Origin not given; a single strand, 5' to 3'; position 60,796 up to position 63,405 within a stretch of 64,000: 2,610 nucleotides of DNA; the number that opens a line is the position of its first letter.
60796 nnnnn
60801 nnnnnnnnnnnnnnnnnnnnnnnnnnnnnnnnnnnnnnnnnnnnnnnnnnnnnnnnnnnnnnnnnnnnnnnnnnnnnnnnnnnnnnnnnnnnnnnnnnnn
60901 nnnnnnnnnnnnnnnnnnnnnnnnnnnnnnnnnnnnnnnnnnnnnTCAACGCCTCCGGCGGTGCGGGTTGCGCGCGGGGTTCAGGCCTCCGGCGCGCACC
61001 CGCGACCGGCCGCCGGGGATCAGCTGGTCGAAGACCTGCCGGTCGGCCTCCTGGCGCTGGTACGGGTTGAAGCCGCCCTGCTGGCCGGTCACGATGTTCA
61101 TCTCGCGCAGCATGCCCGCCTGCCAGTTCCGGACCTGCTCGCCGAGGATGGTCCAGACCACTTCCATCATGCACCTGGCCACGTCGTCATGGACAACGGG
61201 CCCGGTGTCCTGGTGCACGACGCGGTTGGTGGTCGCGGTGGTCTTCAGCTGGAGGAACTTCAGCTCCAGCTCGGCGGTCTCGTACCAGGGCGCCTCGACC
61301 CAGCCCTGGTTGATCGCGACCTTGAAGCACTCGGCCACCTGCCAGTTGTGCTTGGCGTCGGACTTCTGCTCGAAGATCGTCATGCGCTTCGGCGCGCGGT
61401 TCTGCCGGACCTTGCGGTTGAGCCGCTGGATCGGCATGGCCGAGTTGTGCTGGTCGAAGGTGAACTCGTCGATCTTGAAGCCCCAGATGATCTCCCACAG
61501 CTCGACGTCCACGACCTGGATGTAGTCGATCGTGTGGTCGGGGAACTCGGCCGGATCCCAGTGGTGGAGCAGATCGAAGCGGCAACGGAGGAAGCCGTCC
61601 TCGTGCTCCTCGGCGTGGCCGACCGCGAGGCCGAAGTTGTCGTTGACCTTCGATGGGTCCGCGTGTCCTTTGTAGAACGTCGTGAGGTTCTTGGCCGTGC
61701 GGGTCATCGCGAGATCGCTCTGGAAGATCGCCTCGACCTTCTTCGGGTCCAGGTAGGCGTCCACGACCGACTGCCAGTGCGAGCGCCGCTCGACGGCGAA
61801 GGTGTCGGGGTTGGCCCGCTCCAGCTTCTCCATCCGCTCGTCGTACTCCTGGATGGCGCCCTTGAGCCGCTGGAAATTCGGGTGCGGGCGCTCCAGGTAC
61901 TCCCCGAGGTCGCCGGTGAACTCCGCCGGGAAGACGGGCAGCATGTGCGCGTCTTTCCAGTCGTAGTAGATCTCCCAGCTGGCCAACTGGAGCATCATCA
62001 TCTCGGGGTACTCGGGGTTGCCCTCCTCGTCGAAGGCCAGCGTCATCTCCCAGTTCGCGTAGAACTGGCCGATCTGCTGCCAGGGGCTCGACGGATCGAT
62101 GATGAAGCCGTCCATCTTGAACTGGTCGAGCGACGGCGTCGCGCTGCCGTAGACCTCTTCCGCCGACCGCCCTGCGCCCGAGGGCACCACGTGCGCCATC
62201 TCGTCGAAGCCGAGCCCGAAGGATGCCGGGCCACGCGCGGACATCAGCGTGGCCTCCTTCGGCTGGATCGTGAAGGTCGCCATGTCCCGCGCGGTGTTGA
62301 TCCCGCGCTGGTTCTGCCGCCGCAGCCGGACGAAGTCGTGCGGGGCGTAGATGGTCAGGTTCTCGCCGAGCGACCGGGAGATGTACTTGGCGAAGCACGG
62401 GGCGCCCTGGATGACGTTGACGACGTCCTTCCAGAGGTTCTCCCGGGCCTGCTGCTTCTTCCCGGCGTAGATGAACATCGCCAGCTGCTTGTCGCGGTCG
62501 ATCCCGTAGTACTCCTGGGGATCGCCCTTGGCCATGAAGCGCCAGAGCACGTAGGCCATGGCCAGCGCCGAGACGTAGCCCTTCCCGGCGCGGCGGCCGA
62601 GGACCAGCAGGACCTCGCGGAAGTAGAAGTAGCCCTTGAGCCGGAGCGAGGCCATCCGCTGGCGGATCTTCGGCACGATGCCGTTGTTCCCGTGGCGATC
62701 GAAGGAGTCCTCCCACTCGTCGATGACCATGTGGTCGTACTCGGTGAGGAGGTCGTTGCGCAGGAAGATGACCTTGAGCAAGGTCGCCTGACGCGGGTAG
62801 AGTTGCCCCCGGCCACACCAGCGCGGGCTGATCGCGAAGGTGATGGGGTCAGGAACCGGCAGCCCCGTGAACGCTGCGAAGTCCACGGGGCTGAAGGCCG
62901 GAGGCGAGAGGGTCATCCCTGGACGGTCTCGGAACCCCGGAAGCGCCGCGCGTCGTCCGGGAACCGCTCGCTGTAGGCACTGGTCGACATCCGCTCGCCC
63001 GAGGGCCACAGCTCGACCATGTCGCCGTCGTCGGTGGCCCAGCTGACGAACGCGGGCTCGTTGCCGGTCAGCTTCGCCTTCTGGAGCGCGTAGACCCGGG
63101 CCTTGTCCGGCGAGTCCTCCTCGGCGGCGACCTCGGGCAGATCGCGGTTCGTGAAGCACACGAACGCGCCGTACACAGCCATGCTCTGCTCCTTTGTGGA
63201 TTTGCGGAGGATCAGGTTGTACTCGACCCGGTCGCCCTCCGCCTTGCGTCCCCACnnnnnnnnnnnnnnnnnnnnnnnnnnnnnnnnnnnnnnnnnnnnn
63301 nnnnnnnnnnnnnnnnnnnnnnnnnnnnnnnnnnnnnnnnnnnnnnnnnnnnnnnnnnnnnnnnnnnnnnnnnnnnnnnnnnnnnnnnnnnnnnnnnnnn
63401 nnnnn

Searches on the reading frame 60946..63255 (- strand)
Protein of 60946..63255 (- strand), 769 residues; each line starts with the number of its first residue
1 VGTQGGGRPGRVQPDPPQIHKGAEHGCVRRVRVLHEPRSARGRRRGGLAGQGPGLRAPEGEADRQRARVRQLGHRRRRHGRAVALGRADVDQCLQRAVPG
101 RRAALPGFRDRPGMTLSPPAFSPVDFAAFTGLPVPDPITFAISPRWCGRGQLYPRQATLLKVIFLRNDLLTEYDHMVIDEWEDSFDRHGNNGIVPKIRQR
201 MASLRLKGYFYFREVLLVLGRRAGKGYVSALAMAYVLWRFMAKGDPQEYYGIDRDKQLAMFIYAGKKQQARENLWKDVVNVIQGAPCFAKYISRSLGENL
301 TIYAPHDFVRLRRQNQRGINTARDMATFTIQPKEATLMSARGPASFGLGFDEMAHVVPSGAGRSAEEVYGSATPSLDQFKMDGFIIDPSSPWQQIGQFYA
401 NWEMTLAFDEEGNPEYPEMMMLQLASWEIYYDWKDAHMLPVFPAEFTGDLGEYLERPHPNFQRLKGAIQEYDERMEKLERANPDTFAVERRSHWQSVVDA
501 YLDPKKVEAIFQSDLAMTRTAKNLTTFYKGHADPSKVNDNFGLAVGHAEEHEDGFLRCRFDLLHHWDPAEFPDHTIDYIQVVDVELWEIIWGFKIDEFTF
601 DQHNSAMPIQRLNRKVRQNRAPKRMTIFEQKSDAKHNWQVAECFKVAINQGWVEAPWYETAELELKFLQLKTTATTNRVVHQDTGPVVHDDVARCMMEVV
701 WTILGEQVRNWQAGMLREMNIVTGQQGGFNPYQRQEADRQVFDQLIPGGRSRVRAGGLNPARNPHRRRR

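Call 29: search_protein_families(library=phrogs, proteins=[window:60946-63255:-], max_evalue=0.001)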
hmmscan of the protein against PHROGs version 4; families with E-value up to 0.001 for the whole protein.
window:60946-63255:- (769 aa): 2 families
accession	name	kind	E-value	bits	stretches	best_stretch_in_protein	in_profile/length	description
phrog_2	-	head and packaging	1.2e-09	38.5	1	192-435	147-238/807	terminase large subunit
phrog_17415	-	head and packaging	0.00046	19.3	0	220-292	404-476/940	terminase large subunit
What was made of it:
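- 60946..63255 (-): Terminase large subunit, on the same strand and 1.3 kb upstream. This is context only. PHROG phrog_2 hits at E 1.2e-9 (call 29).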

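Call 66: search_dna_similar(query=window:60946-63255:-, collection=phages, mode=protein, max_rows=12)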
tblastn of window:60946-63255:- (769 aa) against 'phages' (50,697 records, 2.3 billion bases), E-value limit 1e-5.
Records with a match: 247; places in all: 247; records where one place covers at least 80% of the query: 6.
Best place of each record, by identity: <60% 247.
By first word of the organism name: Mycobacterium 209; Streptomyces 15; Gordonia 9; Rhodococcus 8; Synechococcus 2; Mycolicibacterium 1; Eggerthella 1; uncultured 1; Tunturiibacter 1.
By host as written in the record: Mycobacterium smegmatis mc2 155 159; Mycobacterium smegmatis mc#155 26; Streptomyces griseus ATCC 10137 9; Mycobacterium sp. 7; Rhodococcus erythropolis RIA 643 6; Gordonia terrae 3612 6; - 5; Mycobacterium smegmatis mc2155 4; and 14 more.
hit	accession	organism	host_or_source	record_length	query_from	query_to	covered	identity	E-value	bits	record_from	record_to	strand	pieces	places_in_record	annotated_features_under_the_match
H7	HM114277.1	Rhodococcus phage E3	Rhodococcus equi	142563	132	724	77%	34.3%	1e-90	318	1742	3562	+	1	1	gp5: putative terminase large subunit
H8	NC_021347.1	Rhodococcus phage E3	Rhodococcus equi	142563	132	724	77%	34.3%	1e-90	318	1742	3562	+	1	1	gp5: putative terminase large subunit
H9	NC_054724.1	Rhodococcus phage Finch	Rhodococcus erythropolis RIA 643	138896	116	729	80%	33.1%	1e-80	288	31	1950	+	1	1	1: terminase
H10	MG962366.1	Rhodococcus phage Finch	Rhodococcus erythropolis RIA 643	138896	116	729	80%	33.1%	1e-80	288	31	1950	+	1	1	1: terminase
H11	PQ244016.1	Mycobacterium phage Blubba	Mycobacterium smegmatis mc2 155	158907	96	727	79%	32.9%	2e-40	307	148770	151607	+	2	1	241: terminase | 240: HNH endonuclease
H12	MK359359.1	Mycobacterium phage Colt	Mycobacterium smegmatis mc2 155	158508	96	727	79%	32.6%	2e-40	305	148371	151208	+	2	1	244: terminase | 243: HNH endonuclease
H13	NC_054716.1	Mycobacterium phage Cane17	Mycobacterium smegmatis mc2 155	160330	96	727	79%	32.6%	2e-40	305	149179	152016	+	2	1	243: terminase | 242: HNH endonuclease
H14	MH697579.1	Mycobacterium phage Cane17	Mycobacterium smegmatis mc2 155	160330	96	727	79%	32.6%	2e-40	305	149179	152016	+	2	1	243: terminase | 242: HNH endonuclease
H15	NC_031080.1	Mycobacterium phage Tonenili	Mycobacterium smegmatis mc2 155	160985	116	727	80%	32.3%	8e-81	289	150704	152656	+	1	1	terminase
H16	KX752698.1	Mycobacterium phage Tonenili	Mycobacterium smegmatis mc2 155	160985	116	727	80%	32.3%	8e-81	289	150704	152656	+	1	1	terminase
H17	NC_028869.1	Mycobacterium phage HyRo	Mycobacterium smegmatis mc2 155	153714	104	727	81%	31.4%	2e-82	293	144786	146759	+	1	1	terminase | lysin B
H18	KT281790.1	Mycobacterium phage HyRo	Mycobacterium smegmatis mc2 155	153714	104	727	81%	31.4%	2e-82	293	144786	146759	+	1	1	terminase | lysin B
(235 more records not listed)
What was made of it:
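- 60946..63255 (-): It is about 33% identical to terminases of Rhodococcus phage E3 and of roughly 155-kb mycobacteriophages (call 66).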
